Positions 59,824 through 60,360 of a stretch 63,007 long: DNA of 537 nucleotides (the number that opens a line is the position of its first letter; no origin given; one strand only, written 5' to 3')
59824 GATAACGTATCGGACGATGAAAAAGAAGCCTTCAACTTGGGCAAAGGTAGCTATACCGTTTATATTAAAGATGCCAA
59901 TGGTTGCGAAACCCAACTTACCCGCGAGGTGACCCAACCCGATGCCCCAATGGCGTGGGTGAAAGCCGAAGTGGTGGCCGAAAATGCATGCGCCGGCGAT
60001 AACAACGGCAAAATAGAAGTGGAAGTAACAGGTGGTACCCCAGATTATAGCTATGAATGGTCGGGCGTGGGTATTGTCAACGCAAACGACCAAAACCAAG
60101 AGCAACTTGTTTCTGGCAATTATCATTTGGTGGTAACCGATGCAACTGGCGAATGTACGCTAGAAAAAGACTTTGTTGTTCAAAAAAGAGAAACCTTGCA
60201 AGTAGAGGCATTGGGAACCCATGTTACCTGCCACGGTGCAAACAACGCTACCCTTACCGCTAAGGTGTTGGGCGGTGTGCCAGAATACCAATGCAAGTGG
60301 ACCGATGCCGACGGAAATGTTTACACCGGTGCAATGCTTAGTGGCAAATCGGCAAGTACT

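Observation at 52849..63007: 10.2-kb open-ended ORF missing from the supplied ORF track: a giant secreted SprB-repeat surface protein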

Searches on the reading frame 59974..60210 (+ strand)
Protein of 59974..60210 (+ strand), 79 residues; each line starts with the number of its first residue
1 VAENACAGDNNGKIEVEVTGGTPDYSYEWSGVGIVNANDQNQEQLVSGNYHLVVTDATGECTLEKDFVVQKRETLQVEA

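Call 84: predict_structure(alignment_id=A4)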
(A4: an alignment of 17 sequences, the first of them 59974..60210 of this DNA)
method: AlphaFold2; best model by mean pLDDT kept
length: 79 residues; sequences in the alignment: 17
mean_pLDDT: 91.2   pTM: 0.76
mean pLDDT of the five models: 91.2, 91.0, 90.6, 90.0, 87.3
residues with pLDDT >= 90: 57; 70-90: 21; 50-70: 1; < 50: 0
segments of 3 or more residues with pLDDT < 50: none
pLDDT, mean of each block of 10 residues (from residue 1): 80 93 97 95 95 97 95 77
secondary structure, 60 per line:
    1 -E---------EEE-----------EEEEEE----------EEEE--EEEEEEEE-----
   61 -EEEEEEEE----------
elements in order: E12-14 E26-31 E42-45 E48-55 E62-69

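Call 87: fold_search(model_id=the predicted structure, library=pdb)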
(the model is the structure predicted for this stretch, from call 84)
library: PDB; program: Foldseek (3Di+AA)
matches with E <= 10: 504; with E <= 0.001: 0
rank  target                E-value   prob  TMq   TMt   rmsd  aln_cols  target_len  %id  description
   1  6gsi_E                8.2e-02  0.99  0.56  0.26   4.1        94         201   13  Feline Calicivirus Strain F9 bound to a soluble ectodomain fragment of feline junctional adhesion molecule A - leading (released 2019-01-16)
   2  6gsi_G                1.5e-01  0.93  0.52  0.24   4.2        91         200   14  Feline Calicivirus Strain F9 bound to a soluble ectodomain fragment of feline junctional adhesion molecule A - leading (released 2019-01-16)
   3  6gsi_H                1.7e-01  0.94  0.52  0.23   5.3        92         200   13  Feline Calicivirus Strain F9 bound to a soluble ectodomain fragment of feline junctional adhesion molecule A - leading (released 2019-01-16)
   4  6gsi_F                1.7e-01  0.94  0.55  0.25   4.4        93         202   14  Feline Calicivirus Strain F9 bound to a soluble ectodomain fragment of feline junctional adhesion molecule A - leading (released 2019-01-16)
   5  1f97                  2.2e-01  0.87  0.44  0.20   5.1        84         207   13  SOLUBLE PART OF THE JUNCTION ADHESION MOLECULE FROM MOUSE (released 2001-01-10)
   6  1b4r_MODEL_1_A        2.3e-01  0.80  0.47  0.47   4.3        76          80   13  PKD DOMAIN 1 FROM HUMAN POLYCYSTEIN-1 (released 1999-01-06)
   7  3eoy_G                3.2e-01  0.87  0.51  0.42   4.1        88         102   12  Structure of Reovirus sigma1 in Complex with Its Receptor Junctional Adhesion Molecule-A (released 2008-11-04)
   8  4v4c_B                3.6e-01  0.95  0.46  0.14   2.9        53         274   17  Crystal Structure of Pyrogallol-Phloroglucinol Transhydroxylase from Pelobacter acidigallici (released 2014-07-09)
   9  5mj0_B                3.9e-01  0.75  0.51  0.51   6.2        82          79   11  Extracellular domain of human CD83 - cubic crystal form (released 2017-03-29)
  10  5mj1                  4.1e-01  0.77  0.51  0.50   6.2        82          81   11  Extracellular domain of human CD83 - rhombohedral crystal form (released 2017-03-29)
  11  7kwb_A                4.1e-01  0.44  0.39  0.11   5.4        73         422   15  Surface glycan-binding protein B from Bacteroides thetaiotaomicron (released 2021-02-17)
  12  4bsj                  6.1e-01  0.54  0.46  0.22   4.9        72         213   17  Crystal structure of VEGFR-3 extracellular domains D4-5 (released 2013-07-31)
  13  3jxa_A                6.5e-01  0.80  0.57  0.15   4.6        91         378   15  Immunoglobulin domains 1-4 of mouse CNTN4 (released 2009-12-22)
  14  1hnf                  7.7e-01  0.63  0.52  0.27   4.9        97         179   10  CRYSTAL STRUCTURE OF THE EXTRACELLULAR REGION OF THE HUMAN CELL ADHESION MOLECULE CD2 AT 2.5 ANGSTROMS RESOLUTION (released 1995-02-07)
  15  5mix                  7.7e-01  0.60  0.49  0.50   6.4        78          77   13  Extracellular domain of human CD83 - trigonal crystal form (released 2017-03-29)
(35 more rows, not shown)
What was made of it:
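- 58720..63007 (+): SprB-repeat block, residues 1958-3386: 17 full units of about 82 aa plus the first 22 residues of unit 18. It is organised as three 6-unit super-repeats. The unit is modelled as an Ig/PKD-like beta-sandwich at pLDDT 91 (calls 84, 87).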
